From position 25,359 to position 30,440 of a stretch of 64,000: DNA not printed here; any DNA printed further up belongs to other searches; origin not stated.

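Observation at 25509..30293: Formin with N-terminal PTEN-like domain (plant class-II-like architecture) carrying a degenerate P-loop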

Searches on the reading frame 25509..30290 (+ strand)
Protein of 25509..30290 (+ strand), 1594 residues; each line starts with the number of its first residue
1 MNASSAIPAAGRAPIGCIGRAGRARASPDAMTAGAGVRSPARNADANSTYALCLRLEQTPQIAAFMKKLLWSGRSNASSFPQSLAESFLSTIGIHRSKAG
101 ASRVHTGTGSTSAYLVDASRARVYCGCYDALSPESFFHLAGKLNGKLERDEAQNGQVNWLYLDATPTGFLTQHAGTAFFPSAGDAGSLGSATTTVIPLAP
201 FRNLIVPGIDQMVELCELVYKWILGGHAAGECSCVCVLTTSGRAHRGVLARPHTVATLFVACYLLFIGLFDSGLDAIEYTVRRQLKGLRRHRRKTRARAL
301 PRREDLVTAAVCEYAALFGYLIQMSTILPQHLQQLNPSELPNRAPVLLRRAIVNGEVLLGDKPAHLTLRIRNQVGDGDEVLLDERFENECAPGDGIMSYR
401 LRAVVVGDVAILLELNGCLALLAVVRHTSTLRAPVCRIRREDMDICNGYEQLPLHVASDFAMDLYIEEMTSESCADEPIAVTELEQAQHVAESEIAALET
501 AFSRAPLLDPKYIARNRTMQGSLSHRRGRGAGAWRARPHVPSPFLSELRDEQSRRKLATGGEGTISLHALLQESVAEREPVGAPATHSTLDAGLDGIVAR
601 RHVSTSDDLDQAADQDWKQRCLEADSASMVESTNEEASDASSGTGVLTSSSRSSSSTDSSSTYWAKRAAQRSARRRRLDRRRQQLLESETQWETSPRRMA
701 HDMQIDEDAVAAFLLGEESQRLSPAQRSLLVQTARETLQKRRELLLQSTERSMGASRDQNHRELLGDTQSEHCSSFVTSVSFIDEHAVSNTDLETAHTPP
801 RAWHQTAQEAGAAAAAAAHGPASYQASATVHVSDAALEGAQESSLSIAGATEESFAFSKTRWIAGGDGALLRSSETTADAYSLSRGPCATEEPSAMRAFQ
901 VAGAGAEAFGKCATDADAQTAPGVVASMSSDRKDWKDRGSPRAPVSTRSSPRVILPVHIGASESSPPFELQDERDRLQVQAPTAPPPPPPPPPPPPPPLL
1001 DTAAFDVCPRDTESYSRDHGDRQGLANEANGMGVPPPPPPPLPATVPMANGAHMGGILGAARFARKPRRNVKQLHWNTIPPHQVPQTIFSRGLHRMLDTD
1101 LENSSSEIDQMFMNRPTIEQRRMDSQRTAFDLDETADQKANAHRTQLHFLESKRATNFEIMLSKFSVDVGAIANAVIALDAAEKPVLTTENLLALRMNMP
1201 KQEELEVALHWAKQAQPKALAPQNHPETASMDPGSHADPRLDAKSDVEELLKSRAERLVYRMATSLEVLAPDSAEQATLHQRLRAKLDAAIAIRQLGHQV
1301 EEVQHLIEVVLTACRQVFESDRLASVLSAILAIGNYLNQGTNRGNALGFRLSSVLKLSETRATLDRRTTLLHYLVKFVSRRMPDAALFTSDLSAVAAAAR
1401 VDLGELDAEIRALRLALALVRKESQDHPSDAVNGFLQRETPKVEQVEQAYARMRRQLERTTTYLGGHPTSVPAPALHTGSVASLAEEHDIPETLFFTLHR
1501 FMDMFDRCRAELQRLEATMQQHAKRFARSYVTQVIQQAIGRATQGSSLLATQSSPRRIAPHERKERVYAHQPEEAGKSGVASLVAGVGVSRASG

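Call 3: search_protein_families(library=pfam, proteins=[window:25509-30290:+], max_evalue=1)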
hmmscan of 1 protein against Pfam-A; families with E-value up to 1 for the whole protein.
window:25509-30290:+ (1594 aa): 2 families
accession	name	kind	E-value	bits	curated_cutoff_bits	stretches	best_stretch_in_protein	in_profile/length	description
PF02181.28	FH2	-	5.8e-61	207.1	34.8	2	1281-1471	157-355/372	Formin Homology 2 Domain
PF21827.1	New_glue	-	0.94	9.7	31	0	629-684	33-87/94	New glue protein family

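Call 4: search_solved_structures(query=window:25509-30290:+, max_evalue=1, show_alignments=2)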
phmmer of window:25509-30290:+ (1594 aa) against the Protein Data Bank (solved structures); distinct sequences matched with E-value up to 1: 22.
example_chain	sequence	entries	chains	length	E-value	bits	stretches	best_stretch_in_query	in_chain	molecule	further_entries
2z6e_A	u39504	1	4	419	1.8e-27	98.9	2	1285-1425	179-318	Disheveled-associated activator of morphogenesis 1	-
2j1d_G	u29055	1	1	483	4e-27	97.7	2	1286-1425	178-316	DISHEVELED-ASSOCIATED ACTIVATOR OF MORPHOGENESIS 1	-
8ru2_E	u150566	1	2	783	1.1e-25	93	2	1281-1460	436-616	Methylated-DNA--protein-cysteine methyltransferase,Protein diaphanous homolog 1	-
9b3d_G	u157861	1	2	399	1.8e-23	85.6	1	1281-1458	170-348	Protein diaphanous homolog 1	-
9b27_G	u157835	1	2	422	2.5e-23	85.2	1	1281-1460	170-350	Protein diaphanous homolog 1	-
1v9d_A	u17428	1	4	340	2.8e-23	85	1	1281-1460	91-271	Diaphanous protein homolog 1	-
3o4x_E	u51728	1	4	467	3.1e-23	84.9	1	1281-1460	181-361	Protein diaphanous homolog 1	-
3obv_E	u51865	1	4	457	3.2e-23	84.8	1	1281-1460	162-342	Protein diaphanous homolog 1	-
4eah_A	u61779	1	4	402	4.9e-22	80.9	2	1304-1473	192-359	Formin-like protein 3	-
9az4_G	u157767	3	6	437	5.1e-14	54.3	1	1302-1422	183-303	Inverted formin-2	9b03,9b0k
9azq_H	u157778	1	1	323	6.6e-14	53.9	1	1302-1422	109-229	Inverted formin-2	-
8rv2_E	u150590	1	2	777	9.3e-13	50.1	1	1302-1422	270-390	Isoform 2 of Inverted formin-2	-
9azp_G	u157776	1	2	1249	1.9e-12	49.1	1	1302-1421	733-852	Inverted formin-2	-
8rty_E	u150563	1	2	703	3.1e-07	31.8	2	981-1079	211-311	Methylated-DNA--protein-cysteine methyltransferase,Cell division control protein 12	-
1ux5_A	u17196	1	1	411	1.1e-06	30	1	1301-1412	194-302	BNI1 PROTEIN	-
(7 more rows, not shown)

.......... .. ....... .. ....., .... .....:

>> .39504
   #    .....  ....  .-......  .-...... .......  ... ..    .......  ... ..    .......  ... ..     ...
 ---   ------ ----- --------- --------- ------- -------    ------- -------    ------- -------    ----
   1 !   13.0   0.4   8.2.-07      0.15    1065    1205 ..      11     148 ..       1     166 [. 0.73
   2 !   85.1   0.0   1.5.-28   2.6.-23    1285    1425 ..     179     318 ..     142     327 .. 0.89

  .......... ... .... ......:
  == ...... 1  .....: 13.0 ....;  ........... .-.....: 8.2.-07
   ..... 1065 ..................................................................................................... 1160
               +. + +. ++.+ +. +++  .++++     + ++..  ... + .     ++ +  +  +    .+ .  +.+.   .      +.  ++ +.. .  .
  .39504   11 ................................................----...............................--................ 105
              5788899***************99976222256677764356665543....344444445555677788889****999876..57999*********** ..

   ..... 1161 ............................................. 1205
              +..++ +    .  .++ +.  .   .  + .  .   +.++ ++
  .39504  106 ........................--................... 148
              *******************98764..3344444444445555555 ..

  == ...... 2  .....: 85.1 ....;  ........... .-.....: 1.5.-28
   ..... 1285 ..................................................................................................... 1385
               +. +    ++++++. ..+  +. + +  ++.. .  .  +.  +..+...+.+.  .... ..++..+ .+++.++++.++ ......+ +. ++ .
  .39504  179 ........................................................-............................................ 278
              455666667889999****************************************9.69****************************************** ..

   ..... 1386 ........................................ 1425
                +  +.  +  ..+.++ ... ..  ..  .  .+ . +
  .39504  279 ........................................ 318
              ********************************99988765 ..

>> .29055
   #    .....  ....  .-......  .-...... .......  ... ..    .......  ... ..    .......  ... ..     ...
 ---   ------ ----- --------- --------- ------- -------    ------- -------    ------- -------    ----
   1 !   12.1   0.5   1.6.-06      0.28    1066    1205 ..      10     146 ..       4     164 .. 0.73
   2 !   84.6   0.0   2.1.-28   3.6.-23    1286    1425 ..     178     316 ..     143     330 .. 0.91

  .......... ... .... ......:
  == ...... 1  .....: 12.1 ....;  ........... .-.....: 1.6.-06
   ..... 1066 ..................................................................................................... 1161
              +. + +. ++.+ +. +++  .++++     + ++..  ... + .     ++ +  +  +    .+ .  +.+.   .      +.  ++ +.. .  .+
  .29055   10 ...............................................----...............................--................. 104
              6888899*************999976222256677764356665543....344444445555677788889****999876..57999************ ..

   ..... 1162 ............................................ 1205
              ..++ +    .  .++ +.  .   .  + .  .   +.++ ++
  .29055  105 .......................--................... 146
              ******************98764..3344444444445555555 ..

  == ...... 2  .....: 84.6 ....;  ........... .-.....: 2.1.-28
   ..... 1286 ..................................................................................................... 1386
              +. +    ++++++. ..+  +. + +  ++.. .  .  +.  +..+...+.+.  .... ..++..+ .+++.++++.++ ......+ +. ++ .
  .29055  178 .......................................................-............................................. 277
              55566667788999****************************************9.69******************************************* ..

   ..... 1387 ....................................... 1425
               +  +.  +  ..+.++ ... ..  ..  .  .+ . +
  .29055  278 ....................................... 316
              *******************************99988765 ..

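Call 10: find_encoding_contigs(protein=window:25509-30290:+, flank=2000, max_places=3)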
Protein window:25509-30290:+ (1594 aa): no gene with exactly this product is on record in the collection.

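Call 13: list_cluster_members(proteins=[window:25599-30290:+, window:25704-30290:+])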
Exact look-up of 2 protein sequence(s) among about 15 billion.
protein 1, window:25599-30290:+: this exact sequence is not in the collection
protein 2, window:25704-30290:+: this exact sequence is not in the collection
